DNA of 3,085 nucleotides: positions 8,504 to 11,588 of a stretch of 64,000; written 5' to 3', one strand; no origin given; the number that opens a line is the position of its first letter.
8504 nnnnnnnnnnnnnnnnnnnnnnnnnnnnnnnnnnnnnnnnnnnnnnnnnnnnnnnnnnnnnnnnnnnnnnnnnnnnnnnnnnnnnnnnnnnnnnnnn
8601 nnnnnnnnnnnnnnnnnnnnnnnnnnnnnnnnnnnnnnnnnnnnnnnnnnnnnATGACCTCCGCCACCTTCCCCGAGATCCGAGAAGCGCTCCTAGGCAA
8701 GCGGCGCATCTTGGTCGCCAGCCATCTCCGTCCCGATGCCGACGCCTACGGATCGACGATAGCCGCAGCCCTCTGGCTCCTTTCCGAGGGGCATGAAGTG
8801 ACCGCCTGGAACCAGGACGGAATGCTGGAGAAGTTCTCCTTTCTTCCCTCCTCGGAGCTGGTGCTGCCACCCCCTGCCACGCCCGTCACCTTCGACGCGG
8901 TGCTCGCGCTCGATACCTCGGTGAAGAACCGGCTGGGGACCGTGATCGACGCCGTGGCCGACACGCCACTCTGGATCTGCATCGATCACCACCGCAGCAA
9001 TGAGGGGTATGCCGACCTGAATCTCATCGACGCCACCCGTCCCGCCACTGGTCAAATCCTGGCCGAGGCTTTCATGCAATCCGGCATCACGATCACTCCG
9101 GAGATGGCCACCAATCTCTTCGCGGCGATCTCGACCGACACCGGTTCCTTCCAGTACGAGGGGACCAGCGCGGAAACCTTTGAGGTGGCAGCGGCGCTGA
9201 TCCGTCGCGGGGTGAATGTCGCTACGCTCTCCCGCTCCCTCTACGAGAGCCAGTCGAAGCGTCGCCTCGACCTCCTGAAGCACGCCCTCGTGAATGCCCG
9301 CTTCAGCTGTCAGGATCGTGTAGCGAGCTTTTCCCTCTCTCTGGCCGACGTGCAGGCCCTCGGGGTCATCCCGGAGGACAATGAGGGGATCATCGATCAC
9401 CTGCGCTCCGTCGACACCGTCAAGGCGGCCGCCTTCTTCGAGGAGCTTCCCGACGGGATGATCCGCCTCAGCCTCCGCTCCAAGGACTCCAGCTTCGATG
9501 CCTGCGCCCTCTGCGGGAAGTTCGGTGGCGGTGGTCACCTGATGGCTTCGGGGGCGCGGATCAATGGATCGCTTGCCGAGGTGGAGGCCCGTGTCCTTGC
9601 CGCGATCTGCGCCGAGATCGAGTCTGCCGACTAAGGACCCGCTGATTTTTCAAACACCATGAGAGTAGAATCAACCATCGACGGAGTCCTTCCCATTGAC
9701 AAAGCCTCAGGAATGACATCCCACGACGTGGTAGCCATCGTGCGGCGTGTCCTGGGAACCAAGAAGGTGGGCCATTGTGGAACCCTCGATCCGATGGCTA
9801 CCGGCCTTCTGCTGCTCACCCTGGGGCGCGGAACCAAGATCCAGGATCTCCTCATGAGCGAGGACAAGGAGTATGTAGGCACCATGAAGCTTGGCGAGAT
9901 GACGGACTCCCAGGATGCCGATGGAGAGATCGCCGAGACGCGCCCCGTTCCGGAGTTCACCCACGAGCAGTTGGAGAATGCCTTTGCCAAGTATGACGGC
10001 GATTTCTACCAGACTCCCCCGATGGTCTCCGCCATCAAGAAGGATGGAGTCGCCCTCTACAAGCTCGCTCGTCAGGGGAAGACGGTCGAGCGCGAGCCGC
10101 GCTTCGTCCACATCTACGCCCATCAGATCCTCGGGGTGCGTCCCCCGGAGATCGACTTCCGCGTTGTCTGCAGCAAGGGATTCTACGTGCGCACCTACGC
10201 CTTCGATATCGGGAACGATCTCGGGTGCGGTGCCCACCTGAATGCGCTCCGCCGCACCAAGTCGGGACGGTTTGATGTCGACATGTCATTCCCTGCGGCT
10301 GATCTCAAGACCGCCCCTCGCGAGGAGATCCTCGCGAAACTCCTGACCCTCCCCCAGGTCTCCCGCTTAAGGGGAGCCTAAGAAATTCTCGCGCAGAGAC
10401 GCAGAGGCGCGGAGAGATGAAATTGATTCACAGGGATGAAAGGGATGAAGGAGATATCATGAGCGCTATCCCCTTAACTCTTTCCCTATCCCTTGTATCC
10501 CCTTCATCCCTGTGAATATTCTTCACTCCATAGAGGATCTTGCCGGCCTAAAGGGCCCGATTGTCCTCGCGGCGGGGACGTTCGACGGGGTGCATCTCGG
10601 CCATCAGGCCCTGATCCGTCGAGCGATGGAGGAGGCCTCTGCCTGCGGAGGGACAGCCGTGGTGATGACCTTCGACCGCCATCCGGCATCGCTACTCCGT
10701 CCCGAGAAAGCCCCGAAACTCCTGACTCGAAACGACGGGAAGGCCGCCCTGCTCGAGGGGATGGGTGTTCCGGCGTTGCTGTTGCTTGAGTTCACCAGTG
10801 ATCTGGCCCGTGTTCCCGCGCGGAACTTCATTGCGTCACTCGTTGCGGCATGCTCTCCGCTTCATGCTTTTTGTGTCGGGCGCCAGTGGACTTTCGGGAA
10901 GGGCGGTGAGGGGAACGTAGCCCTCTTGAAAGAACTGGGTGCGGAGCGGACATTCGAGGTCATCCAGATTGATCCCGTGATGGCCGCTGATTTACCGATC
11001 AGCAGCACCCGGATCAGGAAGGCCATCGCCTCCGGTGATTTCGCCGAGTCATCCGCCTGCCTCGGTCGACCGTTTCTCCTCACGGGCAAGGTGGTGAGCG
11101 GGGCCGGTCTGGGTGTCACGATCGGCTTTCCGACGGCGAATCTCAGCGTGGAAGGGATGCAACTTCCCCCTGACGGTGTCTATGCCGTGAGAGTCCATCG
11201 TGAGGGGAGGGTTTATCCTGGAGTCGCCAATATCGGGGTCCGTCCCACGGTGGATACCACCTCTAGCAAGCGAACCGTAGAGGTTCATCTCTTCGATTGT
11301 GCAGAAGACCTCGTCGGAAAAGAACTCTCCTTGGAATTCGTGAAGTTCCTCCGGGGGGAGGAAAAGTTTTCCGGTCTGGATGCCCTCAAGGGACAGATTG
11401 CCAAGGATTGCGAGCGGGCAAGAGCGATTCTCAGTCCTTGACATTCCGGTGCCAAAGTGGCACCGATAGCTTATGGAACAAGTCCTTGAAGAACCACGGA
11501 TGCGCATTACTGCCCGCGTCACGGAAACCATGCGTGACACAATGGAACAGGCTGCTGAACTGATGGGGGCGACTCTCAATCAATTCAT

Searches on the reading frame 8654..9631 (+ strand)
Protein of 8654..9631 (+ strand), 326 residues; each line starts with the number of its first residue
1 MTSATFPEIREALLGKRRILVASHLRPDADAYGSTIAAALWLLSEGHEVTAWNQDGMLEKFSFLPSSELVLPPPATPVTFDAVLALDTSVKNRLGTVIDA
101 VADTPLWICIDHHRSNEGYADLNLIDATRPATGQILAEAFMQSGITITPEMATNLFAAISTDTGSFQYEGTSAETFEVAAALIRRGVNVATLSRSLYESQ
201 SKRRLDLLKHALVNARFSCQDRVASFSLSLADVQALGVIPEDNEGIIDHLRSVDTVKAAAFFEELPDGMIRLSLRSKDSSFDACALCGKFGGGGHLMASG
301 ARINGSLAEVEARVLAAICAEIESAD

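Call 17: search_protein_families(library=ncbifam, proteins=[window:8654-9631:+])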
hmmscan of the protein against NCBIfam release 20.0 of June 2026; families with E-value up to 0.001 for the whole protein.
window:8654-9631:+ (326 aa): 9 families
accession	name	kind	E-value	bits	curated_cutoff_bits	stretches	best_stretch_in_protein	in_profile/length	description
NF053633.1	OlncasPapPhNrnA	equivalog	3.2e-29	101.9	350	1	2-311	2-305/317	bifunctional oligoribonuclease/PAP phosphatase NrnA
NF041569.1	A-tRNAntase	equivalog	1.7e-11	43.1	1440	1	21-304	4-286/880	A-adding tRNA nucleotidyltransferase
NF011110.0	PRK14538.1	equivalog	2.2e-11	42.6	707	1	84-307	450-666/838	putative bifunctional signaling protein/50S ribosomal protein L9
NF003877.0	PRK05427.1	equivalog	5.1e-10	39.3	283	1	18-201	3-188/308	manganese-dependent inorganic pyrophosphatase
NF011443.0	PRK14869.1-5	equivalog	0.00014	20.4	335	0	100-199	322-424/546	putative manganese-dependent inorganic diphosphatase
NF011449.0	PRK14869.2-5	equivalog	0.00022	20.4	411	0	101-202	224-328/451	putative manganese-dependent inorganic diphosphatase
NF011446.0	PRK14869.2-2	equivalog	0.00027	19.5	601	0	92-219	327-456/576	putative manganese-dependent inorganic diphosphatase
NF011442.0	PRK14869.1-4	equivalog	0.00032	19.3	400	0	109-183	330-406/543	putative manganese-dependent inorganic diphosphatase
NF011445.0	PRK14869.2-1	equivalog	0.00032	19.2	483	0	92-183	315-408/548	putative manganese-dependent inorganic diphosphatase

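Call 25: find_encoding_contigs(protein=window:8654-9631:+, flank=6000, max_places=10)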
Protein window:8654-9631:+ (326 aa): 1 contig read that carries it; 1 place shown.
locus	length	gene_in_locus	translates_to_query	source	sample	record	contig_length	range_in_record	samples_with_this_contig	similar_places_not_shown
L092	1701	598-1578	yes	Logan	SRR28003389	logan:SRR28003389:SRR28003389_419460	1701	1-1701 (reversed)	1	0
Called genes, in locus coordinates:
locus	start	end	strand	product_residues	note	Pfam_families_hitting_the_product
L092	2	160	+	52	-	?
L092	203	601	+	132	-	PF02033:RBFA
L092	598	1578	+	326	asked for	PF01368:DHH, PF02272:DHHA1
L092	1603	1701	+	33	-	?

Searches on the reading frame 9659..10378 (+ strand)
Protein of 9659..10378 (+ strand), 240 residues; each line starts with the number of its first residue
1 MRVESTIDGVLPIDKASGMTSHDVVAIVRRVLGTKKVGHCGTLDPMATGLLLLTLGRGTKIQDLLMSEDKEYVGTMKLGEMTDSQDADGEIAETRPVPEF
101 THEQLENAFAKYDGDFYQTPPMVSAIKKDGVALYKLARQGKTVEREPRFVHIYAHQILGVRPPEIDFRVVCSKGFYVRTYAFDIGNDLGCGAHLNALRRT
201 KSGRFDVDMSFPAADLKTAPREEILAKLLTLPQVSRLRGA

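Call 17: search_protein_families(library=ncbifam, proteins=[window:9659-10378:+])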
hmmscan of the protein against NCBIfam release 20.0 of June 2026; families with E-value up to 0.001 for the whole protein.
window:9659-10378:+ (240 aa): 3 families
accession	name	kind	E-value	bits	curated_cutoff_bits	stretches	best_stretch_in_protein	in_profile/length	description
TIGR00431.1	TruB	equivalog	3.9e-70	235.8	151.45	1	7-213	1-207/210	tRNA pseudouridine(55) synthase TruB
NF003280.0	PRK04270.1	equivalog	2.5e-44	151.4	242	2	6-128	29-133/323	RNA-guided pseudouridylation complex pseudouridine synthase subunit Cbf5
TIGR00425.1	CBF5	equivalog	1.1e-40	139.7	238.15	1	8-219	34-210/322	RNA-guided pseudouridylation complex pseudouridine synthase subunit Cbf5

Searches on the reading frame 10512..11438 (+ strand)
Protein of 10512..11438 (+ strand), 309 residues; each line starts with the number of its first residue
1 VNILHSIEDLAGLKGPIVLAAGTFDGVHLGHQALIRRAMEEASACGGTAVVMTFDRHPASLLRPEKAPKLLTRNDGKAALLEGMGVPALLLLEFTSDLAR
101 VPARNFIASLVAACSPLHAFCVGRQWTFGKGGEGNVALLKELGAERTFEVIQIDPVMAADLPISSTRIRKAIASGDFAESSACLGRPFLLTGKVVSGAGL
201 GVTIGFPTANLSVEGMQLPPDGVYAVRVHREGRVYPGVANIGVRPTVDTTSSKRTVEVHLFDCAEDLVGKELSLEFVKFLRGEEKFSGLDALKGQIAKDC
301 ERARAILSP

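Call 17: search_protein_families(library=ncbifam, proteins=[window:10512-11438:+])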
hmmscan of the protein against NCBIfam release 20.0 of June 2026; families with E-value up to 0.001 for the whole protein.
window:10512-11438:+ (309 aa): 13 families
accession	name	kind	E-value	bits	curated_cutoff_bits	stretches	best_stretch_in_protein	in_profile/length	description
NF004160.0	PRK05627.1-3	equivalog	4.3e-91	304.9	295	1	3-308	3-320/325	bifunctional riboflavin kinase/FAD synthetase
NF004159.0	PRK05627.1-2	equivalog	4.6e-80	269.1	306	1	13-308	13-308/326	bifunctional riboflavin kinase/FAD synthetase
NF004163.0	PRK05627.1-6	equivalog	5.2e-79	265.6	315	1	1-307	1-307/313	bifunctional riboflavin kinase/FAD synthetase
TIGR00083.1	ribF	equivalog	4.5e-77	259.3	184.35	1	18-307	1-289/290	riboflavin biosynthesis protein RibF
NF004162.0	PRK05627.1-5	equivalog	2.7e-76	256.9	241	1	18-307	16-299/304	bifunctional riboflavin kinase/FAD synthetase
NF004161.0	PRK05627.1-4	equivalog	2e-65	220.9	461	1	14-305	17-309/324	bifunctional riboflavin kinase/FAD synthetase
NF004158.0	PRK05627.1-1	equivalog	1.1e-49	169.4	396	1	14-304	15-301/304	bifunctional riboflavin kinase/FAD synthetase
NF005518.0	PRK07143.1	equivalog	5.9e-21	75.1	232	1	18-281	18-252/281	hypothetical protein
NF045965.1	RibF_rel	equivalog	3.3e-20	72.7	200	1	19-281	16-256/279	FAD synthase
TIGR00125.1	cyt_tran_rel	domain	6.2e-08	32.7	27.7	1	17-61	1-38/65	adenylyltransferase/cytidyltransferase family protein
NF001985.0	PRK00777.1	subfamily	2.8e-07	30.7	104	1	19-46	8-31/157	pantetheine-phosphate adenylyltransferase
NF002250.0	PRK01170.1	subfamily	0.00032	20.3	489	0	17-41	2-26/322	bifunctional pantetheine-phosphate adenylyltransferase/NTP phosphatase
NF041124.1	CoaD_Thcocales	equivalog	0.00085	19.2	290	0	18-41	7-30/156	phosphopantetheine adenylyltransferase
